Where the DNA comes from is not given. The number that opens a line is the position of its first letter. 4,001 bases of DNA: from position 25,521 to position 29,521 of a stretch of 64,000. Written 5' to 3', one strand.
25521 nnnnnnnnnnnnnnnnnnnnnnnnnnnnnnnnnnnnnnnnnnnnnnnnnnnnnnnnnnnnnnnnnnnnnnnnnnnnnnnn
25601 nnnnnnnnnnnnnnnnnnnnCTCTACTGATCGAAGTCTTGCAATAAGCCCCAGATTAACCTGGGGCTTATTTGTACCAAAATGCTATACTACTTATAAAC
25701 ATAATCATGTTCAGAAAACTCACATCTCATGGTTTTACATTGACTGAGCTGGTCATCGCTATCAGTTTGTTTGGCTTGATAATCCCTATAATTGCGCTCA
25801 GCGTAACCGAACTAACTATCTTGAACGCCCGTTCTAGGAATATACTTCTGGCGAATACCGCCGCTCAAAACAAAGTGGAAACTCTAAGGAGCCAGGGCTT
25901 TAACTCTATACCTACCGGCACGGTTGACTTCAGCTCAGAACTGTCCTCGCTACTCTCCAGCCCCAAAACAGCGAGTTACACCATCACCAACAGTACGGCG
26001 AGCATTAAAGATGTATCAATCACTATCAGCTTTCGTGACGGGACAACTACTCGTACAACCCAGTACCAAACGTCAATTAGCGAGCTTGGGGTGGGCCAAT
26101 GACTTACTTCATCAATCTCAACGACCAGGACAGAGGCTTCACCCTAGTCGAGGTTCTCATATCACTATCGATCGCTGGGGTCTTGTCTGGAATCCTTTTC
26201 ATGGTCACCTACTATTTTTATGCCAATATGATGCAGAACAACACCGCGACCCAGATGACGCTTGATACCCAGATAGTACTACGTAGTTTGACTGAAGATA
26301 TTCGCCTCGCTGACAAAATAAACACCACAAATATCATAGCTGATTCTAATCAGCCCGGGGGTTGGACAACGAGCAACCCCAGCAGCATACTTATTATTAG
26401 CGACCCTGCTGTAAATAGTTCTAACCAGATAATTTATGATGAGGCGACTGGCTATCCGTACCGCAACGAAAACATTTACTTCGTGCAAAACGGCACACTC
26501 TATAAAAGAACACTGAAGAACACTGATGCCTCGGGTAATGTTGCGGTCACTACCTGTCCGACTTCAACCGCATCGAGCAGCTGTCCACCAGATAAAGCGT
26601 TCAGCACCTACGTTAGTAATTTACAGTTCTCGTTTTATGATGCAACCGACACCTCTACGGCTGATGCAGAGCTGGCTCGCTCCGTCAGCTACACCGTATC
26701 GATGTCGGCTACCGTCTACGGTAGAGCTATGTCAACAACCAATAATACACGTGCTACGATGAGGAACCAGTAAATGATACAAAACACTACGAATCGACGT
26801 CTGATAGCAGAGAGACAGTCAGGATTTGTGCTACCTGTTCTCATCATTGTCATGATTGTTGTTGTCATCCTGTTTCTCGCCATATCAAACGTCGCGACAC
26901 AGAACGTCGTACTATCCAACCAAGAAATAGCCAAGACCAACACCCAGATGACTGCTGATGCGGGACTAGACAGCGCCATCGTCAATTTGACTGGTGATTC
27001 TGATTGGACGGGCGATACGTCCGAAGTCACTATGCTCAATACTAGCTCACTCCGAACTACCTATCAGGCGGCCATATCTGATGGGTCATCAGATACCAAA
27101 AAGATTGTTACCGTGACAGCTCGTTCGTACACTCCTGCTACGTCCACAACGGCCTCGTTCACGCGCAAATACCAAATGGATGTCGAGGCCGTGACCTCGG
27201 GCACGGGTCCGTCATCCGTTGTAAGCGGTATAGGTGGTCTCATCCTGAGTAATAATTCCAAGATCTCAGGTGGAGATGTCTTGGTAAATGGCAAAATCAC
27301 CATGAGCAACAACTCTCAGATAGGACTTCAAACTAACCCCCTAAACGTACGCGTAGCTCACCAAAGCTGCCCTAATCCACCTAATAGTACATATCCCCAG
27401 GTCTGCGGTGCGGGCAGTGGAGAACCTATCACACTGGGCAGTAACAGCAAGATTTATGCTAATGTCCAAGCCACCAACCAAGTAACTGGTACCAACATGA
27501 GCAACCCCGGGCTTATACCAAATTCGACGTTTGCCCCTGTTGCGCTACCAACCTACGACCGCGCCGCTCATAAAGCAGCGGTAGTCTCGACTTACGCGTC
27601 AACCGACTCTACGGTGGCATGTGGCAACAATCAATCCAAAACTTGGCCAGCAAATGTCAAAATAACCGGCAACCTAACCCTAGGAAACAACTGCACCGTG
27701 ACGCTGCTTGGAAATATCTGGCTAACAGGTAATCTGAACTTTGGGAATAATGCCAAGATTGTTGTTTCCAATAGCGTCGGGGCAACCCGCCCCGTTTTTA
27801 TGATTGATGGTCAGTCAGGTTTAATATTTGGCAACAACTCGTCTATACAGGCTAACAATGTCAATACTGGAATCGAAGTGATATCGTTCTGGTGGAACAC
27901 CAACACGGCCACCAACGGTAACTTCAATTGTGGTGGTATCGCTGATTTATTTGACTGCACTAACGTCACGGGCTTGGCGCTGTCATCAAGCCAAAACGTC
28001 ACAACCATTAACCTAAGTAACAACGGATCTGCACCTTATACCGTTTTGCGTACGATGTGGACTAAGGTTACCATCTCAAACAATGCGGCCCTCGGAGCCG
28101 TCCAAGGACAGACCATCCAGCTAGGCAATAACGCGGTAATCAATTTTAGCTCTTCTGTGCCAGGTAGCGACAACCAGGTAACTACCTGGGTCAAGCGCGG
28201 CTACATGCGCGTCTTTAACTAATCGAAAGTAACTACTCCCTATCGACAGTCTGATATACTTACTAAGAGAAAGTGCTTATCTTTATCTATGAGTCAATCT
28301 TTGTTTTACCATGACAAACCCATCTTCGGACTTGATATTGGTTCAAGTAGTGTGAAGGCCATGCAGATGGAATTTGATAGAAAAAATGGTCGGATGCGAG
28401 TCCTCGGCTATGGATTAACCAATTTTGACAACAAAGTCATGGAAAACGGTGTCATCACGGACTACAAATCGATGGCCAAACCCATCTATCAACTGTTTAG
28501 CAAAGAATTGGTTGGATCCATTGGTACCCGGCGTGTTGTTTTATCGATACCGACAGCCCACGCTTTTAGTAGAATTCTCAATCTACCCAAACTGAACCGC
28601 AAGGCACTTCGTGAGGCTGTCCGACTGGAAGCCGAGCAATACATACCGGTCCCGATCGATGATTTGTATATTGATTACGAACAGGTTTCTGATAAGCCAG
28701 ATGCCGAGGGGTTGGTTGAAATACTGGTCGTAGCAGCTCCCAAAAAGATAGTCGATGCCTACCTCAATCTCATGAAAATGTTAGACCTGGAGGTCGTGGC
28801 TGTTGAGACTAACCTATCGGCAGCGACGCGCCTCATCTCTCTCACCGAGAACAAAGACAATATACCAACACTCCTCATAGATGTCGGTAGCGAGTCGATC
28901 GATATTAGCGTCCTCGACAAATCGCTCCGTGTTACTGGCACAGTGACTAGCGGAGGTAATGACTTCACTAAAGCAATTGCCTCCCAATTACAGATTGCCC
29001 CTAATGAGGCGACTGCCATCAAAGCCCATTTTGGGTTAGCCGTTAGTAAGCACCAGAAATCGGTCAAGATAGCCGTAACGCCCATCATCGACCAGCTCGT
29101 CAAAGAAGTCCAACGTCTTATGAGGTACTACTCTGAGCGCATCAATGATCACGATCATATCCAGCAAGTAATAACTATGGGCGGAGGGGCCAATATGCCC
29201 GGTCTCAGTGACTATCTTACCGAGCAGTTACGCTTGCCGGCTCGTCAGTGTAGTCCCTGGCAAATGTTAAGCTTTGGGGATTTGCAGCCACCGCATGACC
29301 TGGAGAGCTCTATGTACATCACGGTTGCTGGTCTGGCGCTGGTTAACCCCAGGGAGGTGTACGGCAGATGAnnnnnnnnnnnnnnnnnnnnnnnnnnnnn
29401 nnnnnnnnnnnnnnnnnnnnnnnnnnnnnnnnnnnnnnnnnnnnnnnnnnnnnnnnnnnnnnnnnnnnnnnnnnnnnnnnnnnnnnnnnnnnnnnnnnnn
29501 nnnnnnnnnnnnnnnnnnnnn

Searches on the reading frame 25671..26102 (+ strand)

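Call 5: search_protein_families(library=ncbifam, proteins=[window:25671-26102:+], max_evalue=1)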
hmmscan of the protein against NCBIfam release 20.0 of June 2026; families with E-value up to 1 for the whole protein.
window:25671-26102:+ (143 aa): 6 families
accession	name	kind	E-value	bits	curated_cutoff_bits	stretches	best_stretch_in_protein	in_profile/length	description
TIGR02532.1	IV_pilin_GFxxxE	domain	0.00065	19.4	16.3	1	20-38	2-20/24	prepilin-type N-terminal cleavage/methylation domain-containing protein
NF041013.1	T4P_ComGE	equivalog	0.0022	18.1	49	1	21-74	5-58/83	competence type IV pilus minor pilin ComGE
TIGR01707.1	gspI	equivalog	0.0023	18.4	44.35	1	21-73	1-53/101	type II secretion system minor pseudopilin GspI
NF038303.1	EPS_HpsB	equivalog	0.02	14.9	150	1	20-102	3-89/211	hormogonium polysaccharide secretion pseudopilin HpsB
TIGR01708.2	typeII_sec_gspH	equivalog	0.15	12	80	1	20-46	2-28/169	type II secretion system minor pseudopilin GspH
TIGR01710.1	typeII_sec_gspG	equivalog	0.59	10.2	88.85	0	20-46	1-27/134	type II secretion system major pseudopilin GspG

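Call 6: search_protein_families(library=pfam, proteins=[window:25671-26102:+], max_evalue=1)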
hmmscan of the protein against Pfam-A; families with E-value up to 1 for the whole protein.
window:25671-26102:+ (143 aa): 1 family
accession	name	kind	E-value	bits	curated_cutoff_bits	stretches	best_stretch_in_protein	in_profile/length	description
PF07963.17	N_methyl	-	6.7e-05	22.7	21.2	1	19-38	4-23/27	Prokaryotic N-terminal methylation motif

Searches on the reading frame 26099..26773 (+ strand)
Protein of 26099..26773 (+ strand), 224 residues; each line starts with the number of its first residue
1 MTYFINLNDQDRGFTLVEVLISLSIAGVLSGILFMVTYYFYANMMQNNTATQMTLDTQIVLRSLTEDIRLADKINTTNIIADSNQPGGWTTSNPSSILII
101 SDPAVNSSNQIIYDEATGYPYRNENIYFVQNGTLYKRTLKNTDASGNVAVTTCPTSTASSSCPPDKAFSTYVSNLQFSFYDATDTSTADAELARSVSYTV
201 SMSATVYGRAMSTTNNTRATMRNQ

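Call 5: search_protein_families(library=ncbifam, proteins=[window:26099-26773:+], max_evalue=1)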
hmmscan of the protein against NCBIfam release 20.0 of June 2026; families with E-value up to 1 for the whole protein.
window:26099-26773:+ (224 aa): 14 families
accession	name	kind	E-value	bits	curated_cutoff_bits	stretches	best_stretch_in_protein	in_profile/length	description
TIGR02532.1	IV_pilin_GFxxxE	domain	5.7e-07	29.1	16.3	1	12-33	2-23/24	prepilin-type N-terminal cleavage/methylation domain-containing protein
NF041002.1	pilin_ComGF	equivalog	0.00015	22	80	1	12-78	2-65/139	competence type IV pilus minor pilin ComGF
NF007862.0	PRK10574.1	equivalog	0.0011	19.2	138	1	9-65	2-53/145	prepilin peptidase-dependent pilin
NF041775.1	typeIV_PilA_Myxo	equivalog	0.0016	18.5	400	1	7-53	6-52/214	type IV pilin protein PilA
NF041013.1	T4P_ComGE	equivalog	0.0041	17.2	49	1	12-76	4-61/83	competence type IV pilus minor pilin ComGE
NF007848.0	PRK10557.1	equivalog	0.0051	16.1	120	1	8-62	7-59/192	prepilin peptidase-dependent protein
NF007800.0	PRK10506.1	equivalog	0.0057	16.5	158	1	8-89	5-79/163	prepilin peptidase-dependent protein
TIGR01708.2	typeII_sec_gspH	equivalog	0.0077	16.2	80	1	12-37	2-27/169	type II secretion system minor pseudopilin GspH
NF040982.1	ComGD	equivalog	0.01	16.3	70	1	12-128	2-118/139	competence type IV pilus minor pilin ComGD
TIGR01707.1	gspI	equivalog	0.013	16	44.35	1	13-60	1-50/101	type II secretion system minor pseudopilin GspI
TIGR02523.1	type_IV_pilV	equivalog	0.039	14.4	52.2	1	12-56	2-49/139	type IV pilus modification protein PilV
TIGR01711.1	gspJ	equivalog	0.045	13.6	64.85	1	12-53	1-38/192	type II secretion system minor pseudopilin GspJ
TIGR01710.1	typeII_sec_gspG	equivalog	0.053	13.6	88.85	1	12-35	1-24/134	type II secretion system major pseudopilin GspG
NF040999.1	pilin_ComGC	equivalog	0.37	11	75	1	12-33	2-21/84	competence type IV pilus major pilin ComGC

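Call 6: search_protein_families(library=pfam, proteins=[window:26099-26773:+], max_evalue=1)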
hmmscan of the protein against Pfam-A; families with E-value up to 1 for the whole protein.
window:26099-26773:+ (224 aa): 2 families
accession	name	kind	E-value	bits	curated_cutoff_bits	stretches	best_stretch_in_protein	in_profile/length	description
PF07963.17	N_methyl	-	1e-07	31.7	21.2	1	11-34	4-27/27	Prokaryotic N-terminal methylation motif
PF07997.16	DUF1694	-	0.034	14.7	25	1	43-108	54-114/117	Protein of unknown function (DUF1694)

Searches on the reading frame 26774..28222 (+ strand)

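Call 5: search_protein_families(library=ncbifam, proteins=[window:26774-28222:+], max_evalue=1)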
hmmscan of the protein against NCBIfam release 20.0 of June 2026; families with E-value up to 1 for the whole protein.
window:26774-28222:+ (482 aa): 1 family
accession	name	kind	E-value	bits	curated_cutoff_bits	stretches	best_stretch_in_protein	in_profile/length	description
NF040999.1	pilin_ComGC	equivalog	0.2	11.8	75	1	17-50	3-37/84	competence type IV pilus major pilin ComGC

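Call 6: search_protein_families(library=pfam, proteins=[window:26774-28222:+], max_evalue=1)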
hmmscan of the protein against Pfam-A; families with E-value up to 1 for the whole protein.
window:26774-28222:+ (482 aa): 4 families
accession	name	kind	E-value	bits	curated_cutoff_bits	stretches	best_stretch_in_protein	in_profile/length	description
PF00132.30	Hexapep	-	0.043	14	27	0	293-309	12-28/36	Bacterial transferase hexapeptide (six repeats)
PF06143.16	Baculo_11_kDa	-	0.078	13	28.4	1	17-60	35-78/84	Baculovirus 11 kDa family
PF14602.12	Hexapep_2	-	0.11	12.7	27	1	212-231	11-30/34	Hexapeptide repeat of succinyl-transferase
PF11189.13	DUF2973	-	0.33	11.5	22.2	1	23-58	4-39/68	Protein of unknown function (DUF2973)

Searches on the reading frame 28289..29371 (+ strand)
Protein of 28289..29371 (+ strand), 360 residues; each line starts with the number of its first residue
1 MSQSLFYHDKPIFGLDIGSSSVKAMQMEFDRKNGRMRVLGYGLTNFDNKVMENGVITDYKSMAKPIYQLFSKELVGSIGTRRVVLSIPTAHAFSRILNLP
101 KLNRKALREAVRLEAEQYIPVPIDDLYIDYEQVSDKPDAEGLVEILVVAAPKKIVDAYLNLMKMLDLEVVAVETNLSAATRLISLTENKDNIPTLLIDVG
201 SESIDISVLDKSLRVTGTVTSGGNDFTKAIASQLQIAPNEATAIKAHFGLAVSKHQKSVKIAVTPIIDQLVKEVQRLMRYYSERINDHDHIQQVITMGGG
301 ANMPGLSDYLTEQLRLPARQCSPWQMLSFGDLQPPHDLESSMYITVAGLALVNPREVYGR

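Call 84: search_protein_families(library=pfam, proteins=[window:28289-29371:+], max_evalue=0.001)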
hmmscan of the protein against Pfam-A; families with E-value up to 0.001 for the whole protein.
window:28289-29371:+ (360 aa): 5 families
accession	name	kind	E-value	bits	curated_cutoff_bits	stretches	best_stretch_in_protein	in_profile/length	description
PF11104.14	PilM_2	-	1.9e-39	136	27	1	14-351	1-337/340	Type IV pilus assembly protein PilM;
PF14450.12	FtsA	-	2.1e-16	60.9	31.8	1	196-348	2-127/127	Cell division protein FtsA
PF06723.19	MreB_Mbl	-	4.3e-07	29.5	27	0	256-319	239-302/327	MreB/Mbl protein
PF25216.1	Volactin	-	5e-07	29.9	35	1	217-314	192-291/321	Volactin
PF21522.3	MreB-like_C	-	0.00027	22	27.8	1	196-303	1-116/123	Archaeal actin homologue MreB-like, C-terminal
